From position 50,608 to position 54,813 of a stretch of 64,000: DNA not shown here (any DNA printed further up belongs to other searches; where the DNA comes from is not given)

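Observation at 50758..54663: One 1301-aa ORF joins MurG, an FHA-like linker, the lipid II flippase MurJ and HEAT repeats, and overlaps mraY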

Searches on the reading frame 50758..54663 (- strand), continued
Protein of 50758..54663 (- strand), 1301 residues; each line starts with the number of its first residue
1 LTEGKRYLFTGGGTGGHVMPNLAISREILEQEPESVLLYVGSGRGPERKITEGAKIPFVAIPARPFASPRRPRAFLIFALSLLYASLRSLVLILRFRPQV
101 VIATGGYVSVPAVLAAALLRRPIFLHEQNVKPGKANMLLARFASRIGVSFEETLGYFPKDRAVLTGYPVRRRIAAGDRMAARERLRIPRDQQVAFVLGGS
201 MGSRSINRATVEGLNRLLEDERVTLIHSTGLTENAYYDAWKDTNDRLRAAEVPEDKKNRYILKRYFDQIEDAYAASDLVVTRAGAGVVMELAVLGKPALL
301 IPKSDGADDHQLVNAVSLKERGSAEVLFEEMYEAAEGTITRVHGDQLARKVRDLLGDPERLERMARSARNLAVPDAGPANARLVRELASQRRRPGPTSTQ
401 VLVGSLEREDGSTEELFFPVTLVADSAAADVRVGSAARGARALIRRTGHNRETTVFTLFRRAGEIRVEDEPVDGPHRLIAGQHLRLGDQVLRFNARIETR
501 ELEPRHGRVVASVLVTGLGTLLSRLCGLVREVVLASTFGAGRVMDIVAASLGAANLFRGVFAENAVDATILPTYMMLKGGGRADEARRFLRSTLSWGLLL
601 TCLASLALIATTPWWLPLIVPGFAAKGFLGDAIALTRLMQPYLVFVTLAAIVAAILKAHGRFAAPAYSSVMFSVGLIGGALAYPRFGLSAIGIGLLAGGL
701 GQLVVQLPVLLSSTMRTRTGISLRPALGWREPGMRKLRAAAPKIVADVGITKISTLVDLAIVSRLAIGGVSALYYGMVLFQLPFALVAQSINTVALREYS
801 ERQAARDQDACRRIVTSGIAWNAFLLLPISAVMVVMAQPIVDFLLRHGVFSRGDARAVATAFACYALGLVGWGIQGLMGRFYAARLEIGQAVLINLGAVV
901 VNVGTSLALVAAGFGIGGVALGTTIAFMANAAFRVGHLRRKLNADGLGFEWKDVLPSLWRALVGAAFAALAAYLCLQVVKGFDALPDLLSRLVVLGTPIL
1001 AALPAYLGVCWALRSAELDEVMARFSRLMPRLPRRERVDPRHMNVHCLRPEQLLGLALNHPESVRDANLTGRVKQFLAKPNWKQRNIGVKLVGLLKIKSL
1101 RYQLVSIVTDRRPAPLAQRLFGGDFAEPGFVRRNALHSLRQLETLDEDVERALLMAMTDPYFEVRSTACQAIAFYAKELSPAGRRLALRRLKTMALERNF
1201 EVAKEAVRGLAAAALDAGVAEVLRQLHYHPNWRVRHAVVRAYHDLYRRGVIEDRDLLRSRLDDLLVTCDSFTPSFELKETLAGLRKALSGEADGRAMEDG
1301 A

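Call 8: find_homologous_proteins(query=window:50758-54663:-, max_evalue=1e-10)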
Query window:50758-54663:- (1301 aa): 132 proteins with E <= 1e-10 among 8000 candidates; the best 120 are listed.
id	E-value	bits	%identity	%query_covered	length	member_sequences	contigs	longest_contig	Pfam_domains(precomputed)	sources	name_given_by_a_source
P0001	0.0e+0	2848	100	100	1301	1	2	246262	PF04101.23,PF13440.12,PF03023.20,PF13646.13,PF03033.27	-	-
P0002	0.0e+0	2383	83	100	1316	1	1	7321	PF04101.23,PF03023.20,PF13646.13,PF03033.27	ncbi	-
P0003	0.0e+0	1791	63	98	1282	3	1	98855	PF04101.23,PF02985.29,PF03023.20,PF13646.13,PF03033.27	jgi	jgi:murein biosynthesis integral membrane protein MurJ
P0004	0.0e+0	1789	62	99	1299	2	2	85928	PF04101.23,PF03023.20,PF13646.13,PF03033.27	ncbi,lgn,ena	-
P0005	0.0e+0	1683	60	99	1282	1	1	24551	PF04101.23,PF03023.20,PF13646.13,PF03033.27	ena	-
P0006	0.0e+0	1616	58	100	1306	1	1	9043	PF04101.23,PF01554.24,PF13440.12,PF03023.20,PF13646.13,PF03033.27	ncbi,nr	ncbi:MAG: murein biosynthesis integral membrane protein MurJ [Planctomycetes bacterium]|nr:murein bi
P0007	0.0e+0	1520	56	99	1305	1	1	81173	PF04101.23,PF02985.29,PF03023.20,PF13646.13,PF03033.27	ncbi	-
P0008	0.0e+0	1512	56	100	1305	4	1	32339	PF04101.23,PF02985.29,PF13440.12,PF03023.20,PF13646.13,PF03033.27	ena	-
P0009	0.0e+0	1478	54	99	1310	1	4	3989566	PF04101.23,PF03023.20,PF13646.13,PF03033.27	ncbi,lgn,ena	ncbi:MAG: murein biosynthesis integral membrane protein MurJ [Planctomycetota bacterium]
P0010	0.0e+0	1463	55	100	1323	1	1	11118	PF04101.23,PF13440.12,PF03023.20,PF13646.13,PF03033.27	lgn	-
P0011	0.0e+0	1444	54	100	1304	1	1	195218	PF04101.23,PF02985.29,PF03023.20,PF13646.13,PF03033.27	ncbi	ncbi:MAG: murein biosynthesis integral membrane protein MurJ [Planctomycetota bacterium]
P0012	0.0e+0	1398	53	98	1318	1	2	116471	PF04101.23,PF02985.29,PF03023.20,PF13646.13,PF03033.27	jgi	jgi:putative peptidoglycan lipid II flippase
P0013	0.0e+0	1334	52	99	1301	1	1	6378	PF04101.23,PF02985.29,PF03023.20,PF13646.13,PF03033.27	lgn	-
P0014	0.0e+0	1333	50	99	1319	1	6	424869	PF04101.23,PF02985.29,PF03023.20,PF13646.13,PF03033.27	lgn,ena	-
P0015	0.0e+0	1266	49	99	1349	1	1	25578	PF04101.23,PF02985.29,PF03023.20,PF13646.13,PF03033.27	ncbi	-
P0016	0.0e+0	1213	48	100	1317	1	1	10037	PF04101.23,PF03023.20,PF13646.13,PF03033.27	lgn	-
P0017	0.0e+0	1187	46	99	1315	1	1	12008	PF04101.23,PF02985.29,PF13440.12,PF03023.20,PF13646.13,PF03033.27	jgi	jgi:murein biosynthesis integral membrane protein MurJ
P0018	0.0e+0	1178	46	99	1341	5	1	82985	PF04101.23,PF13440.12,PF03023.20,PF13646.13,PF03033.27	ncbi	-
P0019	0.0e+0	1171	46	99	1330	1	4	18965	PF04101.23,PF02985.29,PF03023.20,PF13646.13,PF03033.27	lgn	-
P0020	0.0e+0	1158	46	99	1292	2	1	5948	PF04101.23,PF03023.20,PF13646.13,PF03033.27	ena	-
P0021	0.0e+0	1155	45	99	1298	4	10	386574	PF04101.23,PF02985.29,PF03023.20,PF13646.13,PF03033.27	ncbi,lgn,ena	-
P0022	0.0e+0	1153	46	99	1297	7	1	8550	PF04101.23,PF02985.29,PF03023.20,PF13646.13,PF03033.27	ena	-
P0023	0.0e+0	1149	46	99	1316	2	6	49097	PF04101.23,PF02985.29,PF03023.20,PF13646.13,PF03033.27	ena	-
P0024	0.0e+0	1136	45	99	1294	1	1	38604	PF04101.23,PF02985.29,PF03023.20,PF13646.13,PF03033.27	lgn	-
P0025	0.0e+0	1132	46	98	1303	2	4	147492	PF04101.23,PF13440.12,PF03023.20,PF13646.13,PF03033.27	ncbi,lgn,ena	-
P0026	0.0e+0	1128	45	99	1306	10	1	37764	PF04101.23,PF02985.29,PF03023.20,PF13646.13,PF03033.27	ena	-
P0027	0.0e+0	1120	46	98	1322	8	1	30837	PF04101.23,PF13440.12,PF03023.20,PF13646.13,PF03033.27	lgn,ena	-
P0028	0.0e+0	1118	46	99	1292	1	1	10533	PF04101.23,PF02985.29,PF03023.20,PF13646.13,PF03033.27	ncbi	-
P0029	0.0e+0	1116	45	99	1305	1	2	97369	PF04101.23,PF02985.29,PF03023.20,PF13646.13,PF03033.27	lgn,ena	-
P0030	0.0e+0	1106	44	99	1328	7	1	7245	PF04101.23,PF02985.29,PF03023.20,PF13646.13,PF03033.27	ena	-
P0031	0.0e+0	1106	45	99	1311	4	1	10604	PF04101.23,PF03023.20,PF13646.13,PF03033.27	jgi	jgi:UDP-N-acetylglucosamine--N-acetylmuramyl-(pentapeptide) pyrophosphoryl-undecaprenol N-acetylgluc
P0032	0.0e+0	1098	45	99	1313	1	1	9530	PF04101.23,PF01554.24,PF03023.20,PF13646.13,PF03033.27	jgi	jgi:UDP-N-acetylglucosamine--N-acetylmuramyl-(pentapeptide) pyrophosphoryl-undecaprenol N-acetylgluc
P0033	0.0e+0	1083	44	99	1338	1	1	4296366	PF04101.23,PF03023.20,PF13646.13,PF03033.27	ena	-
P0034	0.0e+0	1082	47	93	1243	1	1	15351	PF04101.23,PF13440.12,PF03023.20,PF13646.13,PF03033.27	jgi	jgi:murein biosynthesis integral membrane protein MurJ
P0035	0.0e+0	1081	44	99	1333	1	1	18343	PF04101.23,PF03023.20,PF13646.13,PF03033.27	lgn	-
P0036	0.0e+0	1075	44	99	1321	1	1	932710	PF04101.23,PF02985.29,PF03023.20,PF13646.13,PF03033.27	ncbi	-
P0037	0.0e+0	1070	44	99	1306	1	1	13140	PF04101.23,PF03023.20,PF13646.13,PF03033.27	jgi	jgi:UDP-N-acetylglucosamine--N-acetylmuramyl-(pentapeptide) pyrophosphoryl-undecaprenol N-acetylgluc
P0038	0.0e+0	1067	43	99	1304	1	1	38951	PF04101.23,PF02985.29,PF03023.20,PF13646.13,PF03033.27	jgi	jgi:putative peptidoglycan lipid II flippase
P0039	0.0e+0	1066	44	99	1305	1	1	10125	PF04101.23,PF02985.29,PF13440.12,PF03023.20,PF13646.13,PF03033.27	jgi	jgi:putative peptidoglycan lipid II flippase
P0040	0.0e+0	1048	44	99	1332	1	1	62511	PF04101.23,PF13579.13,PF03023.20,PF13646.13,PF03033.27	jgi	jgi:murein biosynthesis integral membrane protein MurJ/undecaprenyldiphospho-muramoylpentapeptide be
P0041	0.0e+0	1048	44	99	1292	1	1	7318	PF04101.23,PF02985.29,PF03023.20,PF13646.13,PF03033.27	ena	-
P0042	0.0e+0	1040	44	99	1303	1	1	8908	PF04101.23,PF02985.29,PF13440.12,PF03023.20,PF13646.13,PF03033.27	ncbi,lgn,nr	ncbi:MAG TPA: murein biosynthesis integral membrane protein MurJ [Planctomycetota bacterium]|nr:mure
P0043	0.0e+0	1038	43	99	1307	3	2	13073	PF04101.23,PF03023.20,PF13646.13,PF03033.27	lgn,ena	-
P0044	0.0e+0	1015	45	93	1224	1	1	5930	PF04101.23,PF02985.29,PF03023.20,PF13646.13,PF03033.27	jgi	jgi:murein biosynthesis integral membrane protein MurJ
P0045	5.6e-281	953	42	99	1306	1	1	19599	PF04101.23,PF03130.23,PF01554.24,PF13440.12,PF03023.20,PF13646.13,PF03033.27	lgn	-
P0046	1.4e-264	899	39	99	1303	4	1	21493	PF04101.23,PF03023.20,PF03033.27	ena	-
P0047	1.9e-188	647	31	99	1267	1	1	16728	PF04101.23,PF03023.20,PF13646.13,PF03033.27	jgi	jgi:murein biosynthesis integral membrane protein MurJ/undecaprenyldiphospho-muramoylpentapeptide be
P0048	5.0e-188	646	31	99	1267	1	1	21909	PF04101.23,PF03023.20,PF13646.13,PF03033.27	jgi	jgi:murein biosynthesis integral membrane protein MurJ/undecaprenyldiphospho-muramoylpentapeptide be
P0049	5.6e-186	639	31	98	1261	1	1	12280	PF04101.23,PF03023.20,PF13646.13,PF03033.27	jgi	jgi:murein biosynthesis integral membrane protein MurJ/undecaprenyldiphospho-muramoylpentapeptide be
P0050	4.7e-185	636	30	99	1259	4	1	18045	PF04101.23,PF03023.20,PF13646.13,PF03033.27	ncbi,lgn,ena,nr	ncbi:MAG: murein biosynthesis integral membrane protein MurJ [Candidatus Aminicenantes bacterium]|nr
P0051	2.1e-183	630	33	99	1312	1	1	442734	PF04101.23,PF13579.13,PF02985.29,PF13440.12,PF03023.20,PF13646.13,PF03033.27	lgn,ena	-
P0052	7.8e-183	628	30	99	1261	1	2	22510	PF04101.23,PF03023.20,PF13646.13,PF03033.27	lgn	-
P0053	5.6e-175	602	32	98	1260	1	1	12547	PF04101.23,PF03023.20,PF13646.13,PF03033.27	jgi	jgi:murein biosynthesis integral membrane protein MurJ/undecaprenyldiphospho-muramoylpentapeptide be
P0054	8.8e-164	565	33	98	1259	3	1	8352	PF04101.23,PF13579.13,PF03023.20,PF13646.13,PF03033.27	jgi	-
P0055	5.5e-160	553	31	98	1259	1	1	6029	PF04101.23,PF03023.20,PF13646.13,PF03033.27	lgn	-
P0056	6.6e-159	549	39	30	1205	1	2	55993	PF04101.23,PF02985.29,PF03023.20,PF13646.13,PF03033.27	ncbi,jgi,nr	ncbi:MAG: murein biosynthesis integral membrane protein MurJ [Deltaproteobacteria bacterium]|nr:mure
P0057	2.4e-154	534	30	59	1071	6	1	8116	PF04101.23,PF02985.29,PF03023.20,PF13646.13,PF03033.27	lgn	-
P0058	1.5e-151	525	37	29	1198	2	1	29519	PF04101.23,PF02985.29,PF03023.20,PF13646.13,PF03033.27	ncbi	-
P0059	2.9e-150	520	30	98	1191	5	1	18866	PF04101.23,PF02985.29,PF03023.20,PF13646.13,PF03033.27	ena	-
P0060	9.9e-150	519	31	98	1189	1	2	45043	PF04101.23,PF03023.20,PF13646.13,PF03033.27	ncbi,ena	-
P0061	1.8e-147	511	31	98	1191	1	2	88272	PF04101.23,PF02985.29,PF03023.20,PF13646.13,PF03033.27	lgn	-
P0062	1.4e-128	449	30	99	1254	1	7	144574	PF04101.23,PF03023.20,PF13646.13,PF03033.27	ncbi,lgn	-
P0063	6.0e-128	447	44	28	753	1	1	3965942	PF04101.23,PF02985.29,PF13646.13,PF03033.27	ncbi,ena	-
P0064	7.8e-127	443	44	28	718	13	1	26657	PF04101.23,PF02985.29,PF13646.13,PF03033.27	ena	-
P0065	4.1e-126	440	45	28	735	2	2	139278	PF04101.23,PF02985.29,PF13646.13,PF03033.27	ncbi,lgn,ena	-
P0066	1.2e-124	436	43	31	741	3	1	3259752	PF04101.23,PF02985.29,PF13646.13,PF03033.27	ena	-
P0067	2.9e-124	434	38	27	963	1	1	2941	PF04101.23,PF02985.29,PF01554.24,PF03023.20,PF13646.13,PF03033.27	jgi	jgi:UDP-N-acetylglucosamine--N-acetylmuramyl-(pentapeptide) pyrophosphoryl-undecaprenol N-acetylgluc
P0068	3.5e-124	434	45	28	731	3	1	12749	PF04101.23,PF02985.29,PF13646.13,PF03033.27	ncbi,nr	ncbi:MAG: hypothetical protein F4014_08275 [Gemmatimonadetes bacterium]|nr:hypothetical protein [Gem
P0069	7.3e-123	430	44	28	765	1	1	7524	PF04101.23,PF02985.29,PF13646.13,PF03033.27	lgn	-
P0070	1.0e-122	429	44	28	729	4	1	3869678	PF04101.23,PF02985.29,PF13646.13,PF03033.27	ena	-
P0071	2.0e-122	428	45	28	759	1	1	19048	PF04101.23,PF02985.29,PF13646.13,PF03033.27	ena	-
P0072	2.3e-122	428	44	28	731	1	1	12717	PF04101.23,PF02985.29,PF13646.13,PF03033.27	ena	-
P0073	1.4e-121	425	44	28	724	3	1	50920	PF04101.23,PF02985.29,PF13646.13,PF03033.27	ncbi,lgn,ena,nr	ncbi:MAG: hypothetical protein F4Z03_08650 [Gemmatimonadetes bacterium]|nr:hypothetical protein [Gem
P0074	1.4e-121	425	43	28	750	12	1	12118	PF04101.23,PF02985.29,PF13646.13,PF03033.27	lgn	-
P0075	1.8e-121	425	44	28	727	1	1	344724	PF04101.23,PF02985.29,PF13646.13,PF03033.27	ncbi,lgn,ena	-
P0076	2.0e-121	425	45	28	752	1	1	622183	PF04101.23,PF02985.29,PF13646.13,PF03033.27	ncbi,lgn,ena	-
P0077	4.3e-121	424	43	31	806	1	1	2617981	PF04101.23,PF02985.29,PF13646.13,PF03033.27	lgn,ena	-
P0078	5.4e-121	424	44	28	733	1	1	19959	PF04101.23,PF02985.29,PF13646.13,PF03033.27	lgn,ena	-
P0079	7.0e-121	423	44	28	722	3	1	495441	PF04101.23,PF02985.29,PF13646.13,PF03033.27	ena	-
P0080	1.7e-120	422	44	28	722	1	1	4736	PF04101.23,PF02985.29,PF13646.13,PF03033.27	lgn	-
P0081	2.0e-120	422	44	28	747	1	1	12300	PF04101.23,PF02985.29,PF13646.13,PF03033.27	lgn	-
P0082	2.7e-120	421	42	28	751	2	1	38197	PF04101.23,PF02985.29,PF13646.13,PF03033.27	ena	-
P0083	3.8e-120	421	45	28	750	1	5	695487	PF04101.23,PF02985.29,PF13646.13,PF03033.27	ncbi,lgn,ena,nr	ncbi:MAG: glycosyltransferase [Gemmatimonadetes bacterium]|nr:glycosyltransferase [Gemmatimonadota b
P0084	4.5e-120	420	44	28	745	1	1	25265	PF04101.23,PF02985.29,PF13646.13,PF03033.27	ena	-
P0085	6.9e-120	420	41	34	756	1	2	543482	PF04101.23,PF02985.29,PF13646.13,PF03033.27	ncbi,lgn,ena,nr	ncbi:MAG: hypothetical protein F4Z81_14000 [Gemmatimonadetes bacterium]|nr:hypothetical protein [Gem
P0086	8.1e-120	420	43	28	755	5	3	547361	PF04101.23,PF02985.29,PF13646.13,PF03033.27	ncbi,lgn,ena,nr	ncbi:MAG: hypothetical protein F4Z49_04870 [Gemmatimonadetes bacterium]|nr:hypothetical protein [Gem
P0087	1.1e-119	419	45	28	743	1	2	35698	PF04101.23,PF02985.29,PF13646.13,PF03033.27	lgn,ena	-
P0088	1.4e-119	419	43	28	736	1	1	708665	PF04101.23,PF02985.29,PF13646.13,PF03033.27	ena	-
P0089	3.2e-119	418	44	28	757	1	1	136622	PF04101.23,PF02985.29,PF13646.13,PF03033.27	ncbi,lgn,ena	-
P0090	3.5e-118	414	44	28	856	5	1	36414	PF04101.23,PF02985.29,PF13646.13,PF03033.27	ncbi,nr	ncbi:MAG: hypothetical protein F4Y38_03605 [Gemmatimonadetes bacterium]|nr:hypothetical protein [Gem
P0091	4.0e-118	414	45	29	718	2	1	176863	PF04101.23,PF02985.29,PF13646.13,PF03033.27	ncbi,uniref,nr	ncbi:UDP-N-acetylglucosamine--N-acetylmuramyl-(pentapeptide) pyrophosphoryl-undecaprenol N-acetylglu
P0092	4.3e-118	414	44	28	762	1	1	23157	PF04101.23,PF02985.29,PF13646.13,PF03033.27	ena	-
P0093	6.0e-118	413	44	28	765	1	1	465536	PF04101.23,PF02985.29,PF13646.13,PF03033.27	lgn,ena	-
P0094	6.0e-118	413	44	28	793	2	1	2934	PF04101.23,PF02985.29,PF13646.13,PF03033.27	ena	-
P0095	1.9e-117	412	44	29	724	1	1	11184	PF04101.23,PF02985.29,PF13646.13,PF03033.27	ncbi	-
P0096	9.8e-117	409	44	28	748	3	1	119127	PF04101.23,PF02985.29,PF13646.13,PF03033.27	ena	-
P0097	3.4e-116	408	42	28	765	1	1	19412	PF04101.23,PF02985.29,PF13646.13,PF03033.27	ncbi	-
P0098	4.0e-115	404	42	27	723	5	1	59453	PF04101.23,PF02985.29,PF13646.13,PF03033.27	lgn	-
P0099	1.5e-114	402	43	28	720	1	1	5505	PF04101.23,PF02985.29,PF13646.13,PF03033.27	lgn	-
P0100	1.6e-114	402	39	29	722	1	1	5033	PF04101.23,PF02985.29,PF13646.13,PF03033.27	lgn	-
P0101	6.3e-114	400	41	28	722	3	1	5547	PF04101.23,PF02985.29,PF13646.13,PF03033.27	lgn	-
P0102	1.0e-112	396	44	29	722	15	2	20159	PF04101.23,PF02985.29,PF13646.13,PF03033.27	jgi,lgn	jgi:UDP-N-acetylglucosamine--N-acetylmuramyl-(pentapeptide) pyrophosphoryl-undecaprenol N-acetylgluc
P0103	1.2e-111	393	42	28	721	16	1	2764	PF04101.23,PF02985.29,PF13646.13,PF03033.27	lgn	-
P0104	1.4e-111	392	41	29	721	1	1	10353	PF04101.23,PF02985.29,PF13646.13,PF03033.27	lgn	-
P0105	2.8e-111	391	41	29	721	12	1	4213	PF04101.23,PF13646.13,PF03033.27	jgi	-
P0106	7.4e-110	387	39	27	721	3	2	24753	PF04101.23,PF02985.29,PF13646.13,PF03033.27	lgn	-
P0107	2.2e-109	385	36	32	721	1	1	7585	PF04101.23,PF02985.29,PF13646.13,PF03033.27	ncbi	-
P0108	4.5e-109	384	38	28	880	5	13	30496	PF04101.23,PF02985.29,PF13646.13,PF03033.27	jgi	jgi:UDP-N-acetylglucosamine--N-acetylmuramyl-(pentapeptide) pyrophosphoryl-undecaprenol N-acetylgluc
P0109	1.7e-107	379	38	32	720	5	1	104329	PF04101.23,PF13646.13,PF03033.27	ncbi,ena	-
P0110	1.4e-106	376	42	27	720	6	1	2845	PF04101.23,PF02985.29,PF13646.13,PF03033.27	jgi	jgi:UDP-N-acetylglucosamine--N-acetylmuramyl-(pentapeptide) pyrophosphoryl-undecaprenol N-acetylgluc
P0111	1.7e-106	376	41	27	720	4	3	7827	PF04101.23,PF13646.13,PF03033.27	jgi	jgi:UDP-N-acetylglucosamine--N-acetylmuramyl-(pentapeptide) pyrophosphoryl-undecaprenol N-acetylgluc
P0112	2.5e-106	375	39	30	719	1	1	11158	PF04101.23,PF13646.13,PF03033.27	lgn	-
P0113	4.3e-106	374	38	28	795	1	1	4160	PF04101.23,PF13646.13,PF03033.27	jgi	jgi:UDP-N-acetylglucosamine--N-acetylmuramyl-(pentapeptide) pyrophosphoryl-undecaprenol N-acetylgluc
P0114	1.7e-105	372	42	27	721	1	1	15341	PF04101.23,PF02985.29,PF13646.13,PF03033.27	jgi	jgi:UDP-N-acetylglucosamine--N-acetylmuramyl-(pentapeptide) pyrophosphoryl-undecaprenol N-acetylgluc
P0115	2.1e-105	372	40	28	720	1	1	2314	PF04101.23,PF02985.29,PF13646.13,PF03033.27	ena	-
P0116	3.1e-105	371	42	27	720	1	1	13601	PF04101.23,PF13646.13,PF03033.27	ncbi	-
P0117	4.9e-104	367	38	27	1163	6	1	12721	PF04101.23,PF03023.20,PF03033.27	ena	-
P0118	8.8e-104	367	42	27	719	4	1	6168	PF04101.23,PF02985.29,PF13646.13,PF03033.27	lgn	-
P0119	1.2e-98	350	38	27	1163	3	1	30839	PF04101.23,PF03023.20,PF03033.27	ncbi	-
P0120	7.3e-97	344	35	27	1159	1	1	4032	PF04101.23,PF01554.24,PF03023.20,PF03033.27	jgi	-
